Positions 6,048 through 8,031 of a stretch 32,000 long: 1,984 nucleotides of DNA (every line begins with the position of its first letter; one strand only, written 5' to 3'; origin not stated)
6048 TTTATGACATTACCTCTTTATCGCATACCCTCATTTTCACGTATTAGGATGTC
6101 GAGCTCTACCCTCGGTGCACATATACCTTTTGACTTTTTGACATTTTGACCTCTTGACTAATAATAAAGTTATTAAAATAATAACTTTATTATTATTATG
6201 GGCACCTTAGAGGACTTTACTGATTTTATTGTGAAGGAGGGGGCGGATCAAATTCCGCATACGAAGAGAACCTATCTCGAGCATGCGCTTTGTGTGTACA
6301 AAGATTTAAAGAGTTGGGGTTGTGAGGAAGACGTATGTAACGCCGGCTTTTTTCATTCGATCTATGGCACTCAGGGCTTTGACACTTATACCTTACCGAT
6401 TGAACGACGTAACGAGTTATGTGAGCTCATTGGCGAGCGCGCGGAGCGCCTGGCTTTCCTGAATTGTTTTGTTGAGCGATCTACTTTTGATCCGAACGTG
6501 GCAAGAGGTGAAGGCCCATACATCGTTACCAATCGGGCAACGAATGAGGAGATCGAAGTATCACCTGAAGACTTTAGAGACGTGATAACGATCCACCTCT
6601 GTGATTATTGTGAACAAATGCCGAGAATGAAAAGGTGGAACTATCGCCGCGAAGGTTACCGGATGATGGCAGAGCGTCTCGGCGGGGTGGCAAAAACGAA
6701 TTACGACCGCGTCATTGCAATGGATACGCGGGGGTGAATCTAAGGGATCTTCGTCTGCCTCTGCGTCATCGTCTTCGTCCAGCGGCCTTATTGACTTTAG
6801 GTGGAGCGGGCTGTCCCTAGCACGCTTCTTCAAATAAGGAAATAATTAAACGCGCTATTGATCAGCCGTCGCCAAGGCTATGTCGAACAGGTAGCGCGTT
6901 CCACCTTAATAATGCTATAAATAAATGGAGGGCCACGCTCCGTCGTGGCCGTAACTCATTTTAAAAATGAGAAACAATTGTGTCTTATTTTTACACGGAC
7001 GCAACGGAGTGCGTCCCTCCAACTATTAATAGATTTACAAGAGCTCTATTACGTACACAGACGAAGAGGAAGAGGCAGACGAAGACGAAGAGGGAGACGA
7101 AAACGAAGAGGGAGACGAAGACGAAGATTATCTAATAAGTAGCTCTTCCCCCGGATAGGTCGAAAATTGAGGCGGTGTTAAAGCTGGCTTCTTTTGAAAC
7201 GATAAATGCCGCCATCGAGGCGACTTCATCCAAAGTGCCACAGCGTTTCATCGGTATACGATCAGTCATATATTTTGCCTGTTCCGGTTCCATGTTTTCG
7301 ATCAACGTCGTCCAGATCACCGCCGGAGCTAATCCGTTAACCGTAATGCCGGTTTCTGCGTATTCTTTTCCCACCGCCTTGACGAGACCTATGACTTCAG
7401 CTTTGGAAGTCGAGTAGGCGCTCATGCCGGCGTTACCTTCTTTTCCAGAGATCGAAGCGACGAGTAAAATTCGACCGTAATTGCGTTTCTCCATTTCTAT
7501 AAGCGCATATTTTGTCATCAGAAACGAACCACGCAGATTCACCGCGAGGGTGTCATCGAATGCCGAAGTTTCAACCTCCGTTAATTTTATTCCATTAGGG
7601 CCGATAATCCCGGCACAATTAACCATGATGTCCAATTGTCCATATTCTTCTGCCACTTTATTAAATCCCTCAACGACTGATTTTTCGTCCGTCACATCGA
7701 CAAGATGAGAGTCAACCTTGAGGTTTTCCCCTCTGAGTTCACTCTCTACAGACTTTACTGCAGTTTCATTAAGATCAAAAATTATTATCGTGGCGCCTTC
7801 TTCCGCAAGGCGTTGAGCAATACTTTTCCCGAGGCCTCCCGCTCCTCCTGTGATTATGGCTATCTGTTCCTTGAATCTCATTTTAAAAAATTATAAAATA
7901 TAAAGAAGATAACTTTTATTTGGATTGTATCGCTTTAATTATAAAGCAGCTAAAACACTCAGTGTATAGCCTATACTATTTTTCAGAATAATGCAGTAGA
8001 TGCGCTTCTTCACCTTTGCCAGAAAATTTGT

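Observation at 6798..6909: Two copies of a ~112-bp TIR element are related by a flip/flop: the backbone is inverted while a 30-nt asymmetric block keeps its strand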

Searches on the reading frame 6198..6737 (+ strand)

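Call 10: search_protein_families(library=pfam, proteins=[window:6198-6737:+])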
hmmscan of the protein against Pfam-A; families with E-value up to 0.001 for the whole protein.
window:6198-6737:+ (179 aa): 1 family
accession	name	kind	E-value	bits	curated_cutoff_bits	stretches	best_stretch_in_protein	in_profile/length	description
PF20680.3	DUF6817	-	3.3e-26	91.7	25.2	1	11-94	2-85/85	Domain of unknown function (DUF6817)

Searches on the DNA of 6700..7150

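Call 58: search_rna_families(source=window, start=6700, end=7150, threshold=evalue, max_evalue=1)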
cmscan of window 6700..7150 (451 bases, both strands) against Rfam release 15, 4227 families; matches with E-value up to 1: 4.
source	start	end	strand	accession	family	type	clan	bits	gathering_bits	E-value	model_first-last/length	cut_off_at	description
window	6915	7032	-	RF04228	MIR6140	Gene; miRNA;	-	25.4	140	0.015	24-142/165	no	MIR6140 microRNA precursor family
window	6906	7041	+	RF00908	MIR529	Gene; miRNA;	-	21.3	75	0.02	1-131/131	no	MIR529 microRNA precursor family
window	6960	6993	-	RF03210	mir-7359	Gene; miRNA;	-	20.7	90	0.25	1-56/56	no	mir-7359 microRNA precursor family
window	6793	6910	-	RF02809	RsmW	Gene; sRNA;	CL00106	19.3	52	0.44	1-124/124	no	RsmW RNA family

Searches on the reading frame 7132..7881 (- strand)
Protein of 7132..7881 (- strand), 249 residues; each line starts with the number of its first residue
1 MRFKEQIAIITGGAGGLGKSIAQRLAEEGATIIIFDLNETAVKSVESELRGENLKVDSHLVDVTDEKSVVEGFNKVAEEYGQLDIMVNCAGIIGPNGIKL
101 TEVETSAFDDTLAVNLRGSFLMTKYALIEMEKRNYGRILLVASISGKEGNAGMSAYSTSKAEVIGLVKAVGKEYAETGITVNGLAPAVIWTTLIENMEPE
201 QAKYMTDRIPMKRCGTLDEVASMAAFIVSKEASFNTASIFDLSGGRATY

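Call 10: search_protein_families(library=pfam, proteins=[window:7132-7881:-])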
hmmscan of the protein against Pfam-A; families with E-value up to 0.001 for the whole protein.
window:7132-7881:- (249 aa): 8 families
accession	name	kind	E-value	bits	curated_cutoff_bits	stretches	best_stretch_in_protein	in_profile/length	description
PF13561.12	adh_short_C2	-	1.7e-52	178.8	27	1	14-245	3-234/236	Enoyl-(Acyl carrier protein) reductase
PF00106.31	adh_short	-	6.3e-51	173.1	26.6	1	6-199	1-192/195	short chain dehydrogenase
PF08659.16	KR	-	4.4e-15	56.5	22.6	1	9-161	4-154/180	KR domain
PF01370.27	Epimerase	-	4.5e-07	30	20.9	1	9-174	2-160/240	NAD dependent epimerase/dehydratase family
PF02719.21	Polysacc_synt_2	-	2e-06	27.7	20.2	1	9-76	2-76/293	Polysaccharide biosynthesis protein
PF01073.25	3Beta_HSD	-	0.00057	19.4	22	1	9-76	1-67/280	3-beta hydroxysteroid dehydrogenase/isomerase family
PF03435.24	Sacchrp_dh_NADP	-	0.00069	20.4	25.1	0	13-92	5-78/129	Saccharopine dehydrogenase NADP binding domain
PF02737.24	3HCDH_N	-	0.0008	19.8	22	0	9-52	4-45/180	3-hydroxyacyl-CoA dehydrogenase, NAD binding domain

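Call 51: find_encoding_contigs(protein=window:7132-7881:-, flank=2500, max_places=8)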
Protein window:7132-7881:- (249 aa): 4 contigs read that carry it; 3 places shown.
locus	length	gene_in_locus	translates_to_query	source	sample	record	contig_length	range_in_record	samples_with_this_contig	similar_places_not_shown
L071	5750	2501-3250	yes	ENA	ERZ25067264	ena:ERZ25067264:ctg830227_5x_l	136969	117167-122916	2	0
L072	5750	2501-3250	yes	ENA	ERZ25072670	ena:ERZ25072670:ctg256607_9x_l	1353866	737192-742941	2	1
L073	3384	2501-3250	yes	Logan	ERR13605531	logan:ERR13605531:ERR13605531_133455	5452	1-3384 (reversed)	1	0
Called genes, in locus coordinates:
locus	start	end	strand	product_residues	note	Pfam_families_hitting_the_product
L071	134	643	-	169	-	-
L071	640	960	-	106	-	-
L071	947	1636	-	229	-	PF04542:Sigma70_r2, PF04545:Sigma70_r4, PF08281:Sigma70_r4_2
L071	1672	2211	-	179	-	PF13801:Metal_resist (weak), PF07813:LTXXQ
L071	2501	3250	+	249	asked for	PF00106:adh_short, PF01370:Epimerase (weak), PF02719:Polysacc_synt_2 (weak), PF08659:KR, PF13561:adh_short_C2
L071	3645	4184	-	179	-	PF20680:DUF6817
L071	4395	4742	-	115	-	PF08755:YccV-like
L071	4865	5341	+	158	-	PF04306:DUF456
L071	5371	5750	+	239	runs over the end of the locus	PF21948:LplA-B_cat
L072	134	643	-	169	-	-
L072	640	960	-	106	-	-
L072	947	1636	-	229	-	PF04542:Sigma70_r2, PF04545:Sigma70_r4, PF08281:Sigma70_r4_2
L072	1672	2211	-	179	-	PF13801:Metal_resist (weak), PF07813:LTXXQ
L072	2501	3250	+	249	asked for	PF00106:adh_short, PF01370:Epimerase (weak), PF02719:Polysacc_synt_2 (weak), PF08659:KR, PF13561:adh_short_C2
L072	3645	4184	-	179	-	PF20680:DUF6817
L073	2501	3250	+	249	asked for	PF00106:adh_short, PF01370:Epimerase (weak), PF02719:Polysacc_synt_2 (weak), PF08659:KR, PF13561:adh_short_C2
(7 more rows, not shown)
